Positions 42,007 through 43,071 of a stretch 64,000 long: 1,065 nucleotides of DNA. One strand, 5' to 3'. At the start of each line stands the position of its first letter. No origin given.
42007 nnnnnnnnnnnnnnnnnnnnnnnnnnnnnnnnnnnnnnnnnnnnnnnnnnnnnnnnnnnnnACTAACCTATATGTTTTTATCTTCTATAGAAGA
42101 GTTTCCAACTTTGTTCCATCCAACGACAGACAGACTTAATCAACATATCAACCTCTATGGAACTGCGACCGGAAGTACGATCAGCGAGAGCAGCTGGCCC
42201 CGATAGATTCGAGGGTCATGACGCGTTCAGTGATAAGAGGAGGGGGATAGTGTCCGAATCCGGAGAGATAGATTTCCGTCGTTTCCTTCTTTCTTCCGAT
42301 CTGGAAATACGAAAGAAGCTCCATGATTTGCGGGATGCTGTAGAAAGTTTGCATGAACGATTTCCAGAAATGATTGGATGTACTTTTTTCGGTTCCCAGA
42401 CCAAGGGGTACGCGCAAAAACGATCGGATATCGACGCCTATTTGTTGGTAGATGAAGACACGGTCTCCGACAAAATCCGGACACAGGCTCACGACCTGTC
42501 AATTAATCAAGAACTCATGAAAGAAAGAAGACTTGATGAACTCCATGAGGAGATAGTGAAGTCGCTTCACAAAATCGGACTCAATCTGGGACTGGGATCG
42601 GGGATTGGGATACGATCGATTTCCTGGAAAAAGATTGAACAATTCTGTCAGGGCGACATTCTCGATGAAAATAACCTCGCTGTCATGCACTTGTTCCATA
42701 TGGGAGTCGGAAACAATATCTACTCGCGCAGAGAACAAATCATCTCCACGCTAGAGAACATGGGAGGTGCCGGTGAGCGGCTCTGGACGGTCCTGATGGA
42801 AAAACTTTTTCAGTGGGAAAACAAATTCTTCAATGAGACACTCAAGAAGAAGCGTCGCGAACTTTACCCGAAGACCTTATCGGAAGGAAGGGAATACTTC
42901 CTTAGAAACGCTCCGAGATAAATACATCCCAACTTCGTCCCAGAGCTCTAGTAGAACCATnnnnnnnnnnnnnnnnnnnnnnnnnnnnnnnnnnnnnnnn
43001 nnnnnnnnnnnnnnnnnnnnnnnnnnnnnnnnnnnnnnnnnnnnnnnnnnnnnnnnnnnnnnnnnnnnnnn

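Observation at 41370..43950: AT-rich islet at the 3' end of tRNA-Gln: a possible small-molecule or nucleotide modification, or defence-like module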

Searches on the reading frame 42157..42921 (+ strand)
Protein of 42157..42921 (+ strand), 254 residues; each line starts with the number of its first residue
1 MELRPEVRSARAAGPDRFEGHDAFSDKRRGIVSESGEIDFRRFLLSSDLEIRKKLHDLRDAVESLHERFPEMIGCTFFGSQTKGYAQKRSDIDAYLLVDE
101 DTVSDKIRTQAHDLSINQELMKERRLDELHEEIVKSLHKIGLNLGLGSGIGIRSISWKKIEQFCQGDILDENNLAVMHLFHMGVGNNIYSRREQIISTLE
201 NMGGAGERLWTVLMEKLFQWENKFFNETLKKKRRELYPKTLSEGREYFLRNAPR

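Call 4: search_protein_families(library=pfam, proteins=[window:42157-42921:+], max_evalue=0.1)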
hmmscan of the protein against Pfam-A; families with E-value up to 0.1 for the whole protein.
window:42157-42921:+ (254 aa): 4 families
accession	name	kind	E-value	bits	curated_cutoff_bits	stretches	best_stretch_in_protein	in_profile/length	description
PF22600.2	MTPAP-like_central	-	9.5e-05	22.9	27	1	42-128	10-82/139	Poly(A) RNA polymerase, mitochondrial-like, central palm domain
PF18765.7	Polbeta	-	0.00013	22.5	26.9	1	66-120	7-60/93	Polymerase beta, Nucleotidyltransferase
PF01909.29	NTP_transf_2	-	0.0014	19.4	21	1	60-128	3-53/93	Nucleotidyltransferase domain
PF20879.2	SidM_N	-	0.0039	16.9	27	1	58-109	45-96/285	SidM, N-terminal domain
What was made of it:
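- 42157..42921 (+): Pol-beta-superfamily nucleotidyltransferase, 254 aa: N-terminal helices, an NTase core with G79-S80/S90-D91-x-D93, and a family-specific C-terminal helical domain (about residues 157-250). Sub-threshold Pfam hits to Polbeta, NTP_transf_2 and MTPAP (call 4).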

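Call 9: search_protein_families(library=padloc, proteins=[window:42157-42921:+], max_evalue=0.1)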
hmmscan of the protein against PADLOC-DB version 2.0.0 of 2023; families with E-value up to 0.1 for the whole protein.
window:42157-42921:+ (254 aa): 6 families
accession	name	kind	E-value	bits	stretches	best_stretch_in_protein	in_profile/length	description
PDLC04903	PDC-S09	-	0.00026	19.3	1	56-109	12-63/108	-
PDLC04902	PDC-S09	-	0.0027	16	1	74-116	23-62/97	-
PDLC04906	PDC-S09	-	0.0033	15.8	1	58-102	11-54/98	-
PDLC04907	PDC-S09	-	0.0044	15.1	1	61-102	17-57/114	-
PDLC04904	PDC-S09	-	0.005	15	1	52-103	6-54/104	-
PDLC04368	PDC-M05A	-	0.0072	14.2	1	53-105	87-140/201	-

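Call 10: search_protein_families(library=ncbifam, proteins=[window:42157-42921:+], max_evalue=0.1)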
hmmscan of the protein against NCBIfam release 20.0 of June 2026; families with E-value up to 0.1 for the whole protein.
window:42157-42921:+ (254 aa): 5 families
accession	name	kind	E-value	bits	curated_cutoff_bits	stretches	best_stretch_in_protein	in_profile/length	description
NF047752.1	MntA_antitoxin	equivalog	0.0004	20.2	60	1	71-108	6-44/106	type VII toxin-antitoxin system MntA family adenylyltransferase antitoxin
NF033182.0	linco_LnuG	exception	0.0054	16.5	525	1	68-105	17-54/267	lincosamide nucleotidyltransferase Lnu(G)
NF000235.3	linco_LnuB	exception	0.027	14.1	525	1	57-104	6-53/267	lincosamide nucleotidyltransferase Lnu(B)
NF050811.1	RelB_ParD_antitoxin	subfamily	0.062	13.5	60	0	107-140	34-67/83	type II toxin-antitoxin system RelB/ParD family antitoxin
NF028535.0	ANT_4p_II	subfamily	0.087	12.1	350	0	61-105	8-52/251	ANT(4')-II family aminoglycoside nucleotidyltransferase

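Call 11: search_protein_families(library=phrogs, proteins=[window:42157-42921:+], max_evalue=0.1)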
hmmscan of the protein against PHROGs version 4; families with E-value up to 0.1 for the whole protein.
window:42157-42921:+ (254 aa): 0 families

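Call 12: search_solved_structures(query=window:42157-42921:+, max_evalue=10, show_alignments=3)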
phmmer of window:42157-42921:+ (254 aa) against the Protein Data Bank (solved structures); distinct sequences matched with E-value up to 10: 11.
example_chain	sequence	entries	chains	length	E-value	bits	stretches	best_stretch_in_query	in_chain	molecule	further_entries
1qx8_A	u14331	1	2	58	0.05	16.3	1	35-74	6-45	Regulatory protein ROP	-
2frh_A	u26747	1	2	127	0.17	14.6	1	23-95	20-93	Staphylococcal accessory regulator A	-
3nku_A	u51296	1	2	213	0.23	14.2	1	58-108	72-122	DrrA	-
6yx5_B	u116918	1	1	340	0.48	13.1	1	58-108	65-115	Multifunctional virulence effector protein DrrA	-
2fnp_A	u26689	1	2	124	0.59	12.9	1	23-95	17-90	Staphylococcal accessory regulator A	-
4nkt_A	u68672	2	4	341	0.78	12.5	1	48-116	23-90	Poly(A) RNA polymerase protein cid1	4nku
4ep7_A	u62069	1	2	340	0.8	12.4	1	48-116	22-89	Poly(A) RNA polymerase protein cid1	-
4fh3_A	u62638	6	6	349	0.81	12.4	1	48-116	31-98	Poly(A) RNA polymerase protein cid1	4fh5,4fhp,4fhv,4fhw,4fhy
4fhx_A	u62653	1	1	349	0.82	12.4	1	48-116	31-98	Poly(A) RNA polymerase protein cid1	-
4e7x_A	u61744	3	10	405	0.95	12.2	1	48-116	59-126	Poly(A) RNA polymerase protein cid1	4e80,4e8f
4ud4_A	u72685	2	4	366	1.2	11.8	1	48-114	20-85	POLY(A) RNA POLYMERASE PROTEIN CID1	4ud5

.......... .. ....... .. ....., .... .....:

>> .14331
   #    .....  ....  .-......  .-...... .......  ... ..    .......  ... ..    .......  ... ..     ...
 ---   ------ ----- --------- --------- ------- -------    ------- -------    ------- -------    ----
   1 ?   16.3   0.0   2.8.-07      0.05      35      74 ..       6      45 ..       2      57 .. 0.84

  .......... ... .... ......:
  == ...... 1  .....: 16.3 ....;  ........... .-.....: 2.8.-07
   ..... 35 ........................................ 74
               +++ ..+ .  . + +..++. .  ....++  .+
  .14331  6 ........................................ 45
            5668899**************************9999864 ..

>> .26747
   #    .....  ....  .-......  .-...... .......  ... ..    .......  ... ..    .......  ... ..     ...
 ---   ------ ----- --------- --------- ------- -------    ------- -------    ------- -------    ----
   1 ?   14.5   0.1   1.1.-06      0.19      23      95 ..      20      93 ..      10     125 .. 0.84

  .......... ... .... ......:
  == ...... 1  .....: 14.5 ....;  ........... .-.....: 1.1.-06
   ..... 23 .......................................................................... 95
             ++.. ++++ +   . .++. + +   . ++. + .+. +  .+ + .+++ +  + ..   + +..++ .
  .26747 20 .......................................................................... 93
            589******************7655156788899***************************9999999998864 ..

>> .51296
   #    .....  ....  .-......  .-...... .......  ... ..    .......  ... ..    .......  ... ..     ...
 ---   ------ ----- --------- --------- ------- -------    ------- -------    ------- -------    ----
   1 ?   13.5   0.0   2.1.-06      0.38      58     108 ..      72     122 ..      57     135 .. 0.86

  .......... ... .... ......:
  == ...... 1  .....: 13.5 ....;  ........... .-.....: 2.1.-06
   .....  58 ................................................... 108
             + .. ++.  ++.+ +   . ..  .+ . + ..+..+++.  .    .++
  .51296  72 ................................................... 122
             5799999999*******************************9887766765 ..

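Call 13: find_homologous_proteins(query=window:42157-42921:+)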
Query window:42157-42921:+ (254 aa): 4 proteins with E <= 0.001 among 656 candidates.
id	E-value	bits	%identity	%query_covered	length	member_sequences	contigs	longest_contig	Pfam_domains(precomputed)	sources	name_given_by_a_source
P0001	5.3e-157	539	95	100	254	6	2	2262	-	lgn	-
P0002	3.2e-106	372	70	98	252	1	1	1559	-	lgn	-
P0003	3.4e-81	290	58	98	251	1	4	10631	-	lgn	-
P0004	6.8e-31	126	37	93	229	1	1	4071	PF18765.8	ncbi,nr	ncbi:MAG: hypothetical protein NUV54_00465 [Candidatus Taylorbacteria bacterium]|nr:hypothetical pro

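Call 15: find_encoding_contigs(protein=P0003, flank=10000, max_places=6)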
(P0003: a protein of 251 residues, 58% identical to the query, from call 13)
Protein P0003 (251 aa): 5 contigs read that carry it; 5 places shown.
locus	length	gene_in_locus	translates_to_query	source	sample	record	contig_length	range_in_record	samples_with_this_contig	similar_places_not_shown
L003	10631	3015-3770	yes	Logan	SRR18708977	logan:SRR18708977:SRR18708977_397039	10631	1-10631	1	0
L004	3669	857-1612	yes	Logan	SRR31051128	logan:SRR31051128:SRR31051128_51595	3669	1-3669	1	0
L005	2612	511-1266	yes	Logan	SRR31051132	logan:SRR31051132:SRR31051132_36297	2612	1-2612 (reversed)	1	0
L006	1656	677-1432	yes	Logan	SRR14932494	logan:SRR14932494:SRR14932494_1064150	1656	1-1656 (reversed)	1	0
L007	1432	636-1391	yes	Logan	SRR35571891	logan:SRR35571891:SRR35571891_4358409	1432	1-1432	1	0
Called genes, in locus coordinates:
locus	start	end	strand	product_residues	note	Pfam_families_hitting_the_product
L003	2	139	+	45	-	?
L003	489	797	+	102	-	-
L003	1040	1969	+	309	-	PF01368:DHH (faint)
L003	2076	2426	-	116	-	-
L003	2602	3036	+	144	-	PF11969:DcpS_C, PF01230:HIT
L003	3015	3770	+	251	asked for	-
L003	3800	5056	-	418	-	PF00890:FAD_binding_2 (weak), PF01134:GIDA (faint), PF01266:DAO (faint), PF03486:HI0933_like, PF07992:Pyr_redox_2 (faint), PF12831:FAD_oxidored, PF22780:HI0933_like_1st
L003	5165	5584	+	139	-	-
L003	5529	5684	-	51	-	-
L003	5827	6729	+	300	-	PF02729:OTCace_N, PF00185:OTCace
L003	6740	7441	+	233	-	PF00702:Hydrolase, PF12710:HAD, PF13419:HAD_2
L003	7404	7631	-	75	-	-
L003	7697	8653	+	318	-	PF01259:SAICAR_synt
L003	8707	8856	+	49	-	-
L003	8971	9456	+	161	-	-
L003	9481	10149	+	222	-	-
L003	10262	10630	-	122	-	?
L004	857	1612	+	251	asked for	-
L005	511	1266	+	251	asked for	-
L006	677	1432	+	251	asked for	-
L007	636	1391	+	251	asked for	-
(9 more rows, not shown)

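Call 16: find_encoding_contigs(protein=P0004, flank=10000, max_places=6)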
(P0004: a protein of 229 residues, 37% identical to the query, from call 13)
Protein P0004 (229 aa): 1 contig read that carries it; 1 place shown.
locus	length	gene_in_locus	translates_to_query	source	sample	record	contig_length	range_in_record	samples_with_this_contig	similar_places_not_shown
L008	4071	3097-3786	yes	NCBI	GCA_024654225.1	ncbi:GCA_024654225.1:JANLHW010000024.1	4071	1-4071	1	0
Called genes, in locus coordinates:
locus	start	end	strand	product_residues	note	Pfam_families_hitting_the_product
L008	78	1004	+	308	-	PF03741:TerC (weak), PF04332:DUF475, PF03741:TerC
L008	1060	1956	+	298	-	PF03690:MYG1_exonuc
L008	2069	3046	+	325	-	PF01018:GTP1_OBG, PF01926:MMR_HSR1, PF02421:FeoB_N (weak)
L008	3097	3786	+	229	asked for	PF18765:Polbeta (faint)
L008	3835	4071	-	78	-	?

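Call 17: find_encoding_contigs(protein=P0001, flank=10000, max_places=6)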
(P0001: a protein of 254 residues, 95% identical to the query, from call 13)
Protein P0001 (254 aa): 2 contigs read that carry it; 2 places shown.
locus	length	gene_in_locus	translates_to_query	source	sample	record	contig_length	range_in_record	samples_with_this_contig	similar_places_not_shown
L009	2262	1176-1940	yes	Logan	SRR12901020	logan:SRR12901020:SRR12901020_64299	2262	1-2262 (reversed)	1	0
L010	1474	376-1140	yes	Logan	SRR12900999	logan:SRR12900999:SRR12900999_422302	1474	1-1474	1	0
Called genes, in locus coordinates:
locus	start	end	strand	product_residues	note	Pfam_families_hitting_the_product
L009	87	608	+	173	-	-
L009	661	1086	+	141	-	PF00293:NUDIX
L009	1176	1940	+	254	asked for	-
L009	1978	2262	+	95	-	?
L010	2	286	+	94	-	?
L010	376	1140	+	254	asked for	-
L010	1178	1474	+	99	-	?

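Call 26: find_encoding_contigs(protein=P0002, flank=10000)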
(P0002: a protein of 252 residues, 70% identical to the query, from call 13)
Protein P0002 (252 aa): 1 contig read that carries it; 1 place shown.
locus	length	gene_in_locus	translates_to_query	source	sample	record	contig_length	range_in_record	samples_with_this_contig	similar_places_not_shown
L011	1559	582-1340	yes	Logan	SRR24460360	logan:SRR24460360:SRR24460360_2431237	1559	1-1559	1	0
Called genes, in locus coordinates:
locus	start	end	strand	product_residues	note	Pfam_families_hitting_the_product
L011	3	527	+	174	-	?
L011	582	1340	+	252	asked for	-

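Call 36: find_homologous_proteins(query=A1, max_evalue=0.01)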
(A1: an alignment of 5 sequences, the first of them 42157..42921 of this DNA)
Query A1 (5 sequences) (254 aa, profile of the alignment): 10 proteins with E <= 0.01 among 5754 candidates.
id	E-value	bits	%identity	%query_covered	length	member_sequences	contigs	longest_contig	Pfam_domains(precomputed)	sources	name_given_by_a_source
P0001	1.3e-140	485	95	100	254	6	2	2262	-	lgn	-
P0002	5.8e-132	457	70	98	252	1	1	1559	-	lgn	-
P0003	2.1e-123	429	58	98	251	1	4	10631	-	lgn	-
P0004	3.0e-99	349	37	93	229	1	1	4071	PF18765.8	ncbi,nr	ncbi:MAG: hypothetical protein NUV54_00465 [Candidatus Taylorbacteria bacterium]|nr:hypothetical pro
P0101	2.9e-60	222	37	86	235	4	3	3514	-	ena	-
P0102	6.5e-49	184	37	99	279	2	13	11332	-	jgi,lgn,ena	-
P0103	1.9e-45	173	36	92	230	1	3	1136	PF18765.8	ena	-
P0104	1.2e-44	170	40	90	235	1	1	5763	-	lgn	-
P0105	2.0e-41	160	34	89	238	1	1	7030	-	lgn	-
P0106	4.7e-34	136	28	92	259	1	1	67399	-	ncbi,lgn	-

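Call 41: search_solved_structures(query=A2, max_evalue=10, show_alignments=3)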
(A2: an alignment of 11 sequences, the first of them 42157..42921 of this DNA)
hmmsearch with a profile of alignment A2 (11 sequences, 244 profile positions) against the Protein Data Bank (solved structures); distinct sequences matched with E-value up to 10: 26.
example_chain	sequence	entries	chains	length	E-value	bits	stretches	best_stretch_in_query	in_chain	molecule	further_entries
3jyy_A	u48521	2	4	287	0.0016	21.3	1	47-95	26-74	Lincosamide nucleotidyltransferase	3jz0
9xbd_E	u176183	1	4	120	0.0068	19.2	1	53-104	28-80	Nucleotidyltransferase domain-containing protein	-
1wot_A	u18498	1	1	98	0.0073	19.1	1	43-90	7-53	PUTATIVE MINIMAL NUCLEOTIDYLTRANSFERASE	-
4ebj_A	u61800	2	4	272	0.011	18.5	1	46-95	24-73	Aminoglycoside nucleotidyltransferase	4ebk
7ae2_B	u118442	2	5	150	0.012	18.4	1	45-100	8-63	MNT ANTITOXIN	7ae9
2rff_A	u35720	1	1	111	0.012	18.4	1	45-86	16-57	Putative nucleotidyltransferase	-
3nku_A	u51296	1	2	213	0.033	16.9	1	50-98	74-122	DrrA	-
7ecd_A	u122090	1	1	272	0.051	16.3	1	46-102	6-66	Phosphatidate cytidylyltransferase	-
6yx5_B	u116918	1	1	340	0.062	16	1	50-98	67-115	Multifunctional virulence effector protein DrrA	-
5yep_A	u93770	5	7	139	0.067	15.9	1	51-97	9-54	Toxin-antitoxin system antidote Mnt family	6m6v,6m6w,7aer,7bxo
4ep7_A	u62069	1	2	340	0.11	15.2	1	37-102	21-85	Poly(A) RNA polymerase protein cid1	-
4nkt_A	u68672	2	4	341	0.11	15.2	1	37-102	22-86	Poly(A) RNA polymerase protein cid1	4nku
1no5_A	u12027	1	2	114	0.11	15.2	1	64-100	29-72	Hypothetical protein HI0073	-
4fhx_A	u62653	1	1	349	0.12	15.2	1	37-102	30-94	Poly(A) RNA polymerase protein cid1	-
4fh3_A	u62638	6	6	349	0.12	15.2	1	37-102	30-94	Poly(A) RNA polymerase protein cid1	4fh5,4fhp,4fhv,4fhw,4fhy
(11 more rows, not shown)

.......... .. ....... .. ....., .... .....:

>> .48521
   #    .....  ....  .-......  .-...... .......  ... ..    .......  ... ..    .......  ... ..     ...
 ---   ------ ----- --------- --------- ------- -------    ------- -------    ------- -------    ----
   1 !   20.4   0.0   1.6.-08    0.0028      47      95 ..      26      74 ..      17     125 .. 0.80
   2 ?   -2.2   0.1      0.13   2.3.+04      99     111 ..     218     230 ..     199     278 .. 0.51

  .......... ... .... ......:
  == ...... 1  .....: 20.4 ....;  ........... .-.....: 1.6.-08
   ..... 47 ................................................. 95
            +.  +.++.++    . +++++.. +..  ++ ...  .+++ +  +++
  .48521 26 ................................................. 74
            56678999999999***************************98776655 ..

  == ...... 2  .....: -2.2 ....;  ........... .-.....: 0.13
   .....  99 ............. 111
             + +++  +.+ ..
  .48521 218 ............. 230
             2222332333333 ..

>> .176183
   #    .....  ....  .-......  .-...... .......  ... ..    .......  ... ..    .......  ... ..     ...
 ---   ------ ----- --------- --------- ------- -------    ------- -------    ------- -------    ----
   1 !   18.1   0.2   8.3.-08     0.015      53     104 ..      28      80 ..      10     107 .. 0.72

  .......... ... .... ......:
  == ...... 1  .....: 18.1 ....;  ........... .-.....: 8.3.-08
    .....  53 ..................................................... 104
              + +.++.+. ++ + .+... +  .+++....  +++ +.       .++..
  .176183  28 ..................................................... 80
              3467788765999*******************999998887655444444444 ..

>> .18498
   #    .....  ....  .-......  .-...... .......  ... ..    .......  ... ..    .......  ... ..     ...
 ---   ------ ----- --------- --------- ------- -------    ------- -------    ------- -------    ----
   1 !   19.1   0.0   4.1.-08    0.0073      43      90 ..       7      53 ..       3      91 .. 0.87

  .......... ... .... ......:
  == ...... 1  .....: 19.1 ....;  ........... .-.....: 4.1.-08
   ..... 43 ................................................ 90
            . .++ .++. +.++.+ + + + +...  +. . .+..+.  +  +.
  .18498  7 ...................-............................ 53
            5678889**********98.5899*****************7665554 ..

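Call 42: find_encoding_contigs(protein=P0106, flank=6000, max_places=2)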
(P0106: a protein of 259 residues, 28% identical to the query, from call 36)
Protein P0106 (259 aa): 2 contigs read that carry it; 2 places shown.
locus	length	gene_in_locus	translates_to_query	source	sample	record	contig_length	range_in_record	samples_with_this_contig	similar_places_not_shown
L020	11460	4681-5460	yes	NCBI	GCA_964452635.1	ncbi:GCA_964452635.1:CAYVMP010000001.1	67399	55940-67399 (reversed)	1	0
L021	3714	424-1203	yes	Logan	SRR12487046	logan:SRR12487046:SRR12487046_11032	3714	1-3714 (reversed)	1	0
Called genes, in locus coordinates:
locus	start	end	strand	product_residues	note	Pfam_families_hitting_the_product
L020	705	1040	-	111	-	-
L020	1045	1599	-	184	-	-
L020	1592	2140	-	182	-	PF05137:PilN (weak)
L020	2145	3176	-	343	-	-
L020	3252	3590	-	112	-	PF01588:tRNA_bind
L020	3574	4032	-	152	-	PF03652:RuvX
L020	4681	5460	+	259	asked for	-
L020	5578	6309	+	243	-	-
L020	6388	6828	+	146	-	-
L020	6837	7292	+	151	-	-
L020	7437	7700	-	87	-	PF01649:Ribosomal_S20p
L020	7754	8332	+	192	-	PF01330:RuvA_N, PF00633:HHH (faint), PF14520:HHH_5, PF07499:RuvA_C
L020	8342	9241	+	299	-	PF01149:Fapy_DNA_glyco, PF06831:H2TH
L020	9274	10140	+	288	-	PF00932:LTD (faint)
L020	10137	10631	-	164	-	PF00588:SpoU_methylase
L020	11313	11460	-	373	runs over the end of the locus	-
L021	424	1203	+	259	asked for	-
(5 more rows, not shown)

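Call 43: find_encoding_contigs(protein=P0102, flank=6000, max_places=3)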
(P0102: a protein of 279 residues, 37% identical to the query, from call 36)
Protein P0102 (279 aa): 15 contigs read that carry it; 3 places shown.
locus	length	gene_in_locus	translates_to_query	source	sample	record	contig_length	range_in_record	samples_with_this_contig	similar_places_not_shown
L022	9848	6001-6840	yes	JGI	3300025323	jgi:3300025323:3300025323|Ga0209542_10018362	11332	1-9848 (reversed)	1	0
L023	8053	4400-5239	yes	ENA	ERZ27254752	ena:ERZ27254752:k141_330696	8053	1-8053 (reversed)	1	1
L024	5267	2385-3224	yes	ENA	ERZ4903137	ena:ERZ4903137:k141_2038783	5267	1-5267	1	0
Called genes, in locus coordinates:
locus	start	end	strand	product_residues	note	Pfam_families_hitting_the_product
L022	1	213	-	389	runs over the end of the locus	-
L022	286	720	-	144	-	-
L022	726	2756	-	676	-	PF01411:tRNA-synt_2c, PF07973:tRNA_SAD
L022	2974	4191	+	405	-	PF00675:Peptidase_M16, PF05193:Peptidase_M16_C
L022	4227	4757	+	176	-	-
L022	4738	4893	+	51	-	-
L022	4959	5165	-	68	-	-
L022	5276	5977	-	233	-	PF03167:UDG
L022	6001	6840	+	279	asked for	-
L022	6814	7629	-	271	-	PF12705:PDDEXK_1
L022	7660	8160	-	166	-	PF02308:MgtC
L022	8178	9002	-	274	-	PF03477:ATP-cone (weak), PF04471:Mrr_cat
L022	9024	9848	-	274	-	?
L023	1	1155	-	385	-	?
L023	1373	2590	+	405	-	PF00675:Peptidase_M16, PF05193:Peptidase_M16_C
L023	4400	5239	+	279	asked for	-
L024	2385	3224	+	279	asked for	-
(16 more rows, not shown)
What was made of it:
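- NTase relatives sit beside HIT (L003-7), a different NUDIX (L009), HAD (L011), obg (L008), ruvX (L020) and UDG/PDDEXK (L022) (calls 15-17, 26, 42, 43).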

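Call 45: predict_structure(alignment_id=A2)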
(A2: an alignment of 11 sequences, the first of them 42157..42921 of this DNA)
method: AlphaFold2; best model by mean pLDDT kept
length: 254 residues; sequences in the alignment: 11
mean_pLDDT: 85.7   pTM: 0.83
mean pLDDT of the five models: 85.7, 84.8, 84.6, 84.6, 83.0
residues with pLDDT >= 90: 122; 70-90: 104; 50-70: 27; < 50: 1
segments of 3 or more residues with pLDDT < 50: none
pLDDT, mean of each block of 10 residues (from residue 1): 73 77 76 89 87 91 92 92 86 91 77 68 89 93 77 89 76 86 88 93 93 93 92 94 92 59
secondary structure, 60 per line:
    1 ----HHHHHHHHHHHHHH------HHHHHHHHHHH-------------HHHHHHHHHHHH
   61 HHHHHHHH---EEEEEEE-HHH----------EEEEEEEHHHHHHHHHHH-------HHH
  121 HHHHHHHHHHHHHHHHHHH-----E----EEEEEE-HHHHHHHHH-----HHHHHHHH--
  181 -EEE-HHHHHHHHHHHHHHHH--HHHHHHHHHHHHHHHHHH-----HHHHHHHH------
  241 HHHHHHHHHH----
elements in order: H5-18 H25-35 H49-68 E72-78 E93-99 H100-110 H118-139 E150-155 H157-165 H171-178 E182-184 H186-201 H204-221 H227-234 H241-250
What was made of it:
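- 42157..42921 (+): AF2 pLDDT 85.7, pTM 0.83 (call 45).
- On Pol-beta nucleotidyltransferase superfamily: The motif lies on predicted strands 72-78 and 93-99 (call 45).
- The overall layout is an NTase core followed by a helical C-terminal domain, in a protein of about 250 aa (call 45).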
